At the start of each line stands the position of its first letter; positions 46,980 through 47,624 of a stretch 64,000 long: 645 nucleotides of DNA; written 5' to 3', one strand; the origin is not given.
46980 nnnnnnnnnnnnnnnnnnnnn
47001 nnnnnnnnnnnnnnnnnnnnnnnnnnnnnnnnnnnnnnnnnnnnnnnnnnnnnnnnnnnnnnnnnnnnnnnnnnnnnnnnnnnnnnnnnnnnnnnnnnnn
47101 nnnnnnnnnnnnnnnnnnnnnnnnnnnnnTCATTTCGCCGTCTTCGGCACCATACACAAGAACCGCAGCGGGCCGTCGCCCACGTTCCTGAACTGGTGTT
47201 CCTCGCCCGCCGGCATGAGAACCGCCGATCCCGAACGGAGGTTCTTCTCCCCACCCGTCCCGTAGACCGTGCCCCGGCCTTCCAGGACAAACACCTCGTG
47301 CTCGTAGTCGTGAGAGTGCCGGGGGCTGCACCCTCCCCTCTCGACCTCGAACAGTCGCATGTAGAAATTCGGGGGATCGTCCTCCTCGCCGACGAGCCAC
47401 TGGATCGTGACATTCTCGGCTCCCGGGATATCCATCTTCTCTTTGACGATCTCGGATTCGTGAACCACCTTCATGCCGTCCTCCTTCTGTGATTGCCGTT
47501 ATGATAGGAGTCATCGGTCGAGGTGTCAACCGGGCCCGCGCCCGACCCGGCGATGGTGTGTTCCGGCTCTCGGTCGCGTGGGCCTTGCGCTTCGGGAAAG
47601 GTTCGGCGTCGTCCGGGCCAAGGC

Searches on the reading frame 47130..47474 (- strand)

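Call 55: search_protein_families(library=ncbifam, proteins=[window:47130-47474:-], max_evalue=1)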
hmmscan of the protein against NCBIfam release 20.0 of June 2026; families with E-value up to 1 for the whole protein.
window:47130-47474:- (114 aa): 11 families
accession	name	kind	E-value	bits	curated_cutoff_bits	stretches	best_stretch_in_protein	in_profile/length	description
TIGR03214.2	ura-cupin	equivalog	2.4e-07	30.5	200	1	14-107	25-120/249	(S)-ureidoglycine aminohydrolase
NF008373.0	PRK11171.1-2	equivalog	8.8e-06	25.1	445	1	37-106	68-139/274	(S)-ureidoglycine aminohydrolase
NF008376.0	PRK11171.1-5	equivalog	3.7e-05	23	338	1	37-106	68-139/278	(S)-ureidoglycine aminohydrolase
NF040771.1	AAH_UGLYAH2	exception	0.00019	20.7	350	1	37-106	63-134/267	bifunctional allantoicase/(S)-ureidoglycine aminohydrolase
TIGR02272.1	gentisate_1_2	equivalog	0.00051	19.1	442.1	1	37-106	82-152/336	gentisate 1,2-dioxygenase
NF049940.1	MandnitrLy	equivalog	0.00064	19.5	140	1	22-93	21-92/130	(R)-mandelonitrile lyase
NF009806.0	PRK13290.1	subfamily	0.048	13.7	128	1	1-108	1-106/130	ectoine synthase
NF007633.0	PRK10296.1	equivalog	0.085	12.3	264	1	36-94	24-81/280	transcriptional regulator ChbR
TIGR01479.1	GMP_PMI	equivalog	0.13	11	372.95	1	52-105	392-444/467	mannose-1-phosphate guanylyltransferase/mannose-6-phosphate isomerase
NF050094.1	BetDgalsidMYCTU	equivalog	0.14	12.4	175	1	15-107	13-106/113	beta-D-galactosidase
NF007408.0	PRK09943.1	equivalog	0.17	11.4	211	1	41-106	110-177/185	HTH-type transcriptional regulator PuuR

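Call 56: search_protein_families(library=pfam, proteins=[window:47130-47474:-], max_evalue=1)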
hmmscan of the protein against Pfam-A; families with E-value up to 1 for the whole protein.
window:47130-47474:- (114 aa): 12 families
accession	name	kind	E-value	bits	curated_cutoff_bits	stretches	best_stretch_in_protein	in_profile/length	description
PF07883.17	Cupin_2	-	3.3e-18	65.6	27.2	1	41-108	2-69/70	Cupin domain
PF02311.25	AraC_binding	-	1.3e-08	35.1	21.1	1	51-107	17-73/135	AraC-like ligand binding domain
PF12973.13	Cupin_7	-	7.7e-05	22.9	27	1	38-95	34-87/105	ChrR Cupin-like domain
PF05899.18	Cupin_3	-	0.0013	18.8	23.5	1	37-92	7-61/74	EutQ-like cupin domain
PF00190.28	Cupin_1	-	0.006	16.6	22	1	43-104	39-108/151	Cupin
PF01050.24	MannoseP_isomer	-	0.0065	17.1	23.6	1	52-106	45-98/116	Mannose-6-phosphate isomerase C-terminal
PF21621.3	MPI_cupin_dom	-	0.022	15.1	27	1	61-92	33-64/79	Mannose-6-phosphate isomerase, cupin domain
PF12852.13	Cupin_6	-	0.061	13.5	26.7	1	61-97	38-76/183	Cupin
PF06339.18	Ectoine_synth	-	0.097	13.4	27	1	1-108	1-106/127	Ectoine synthase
PF16867.11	DMSP_lyase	-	0.11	12.7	27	1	50-103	108-160/162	Dimethlysulfonioproprionate lyase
PF02041.22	Auxin_BP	-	0.21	11.7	21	1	41-76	48-83/167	Auxin binding protein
PF14499.12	DUF4437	-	0.26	10.9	24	1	46-93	45-93/250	Domain of unknown function (DUF4437)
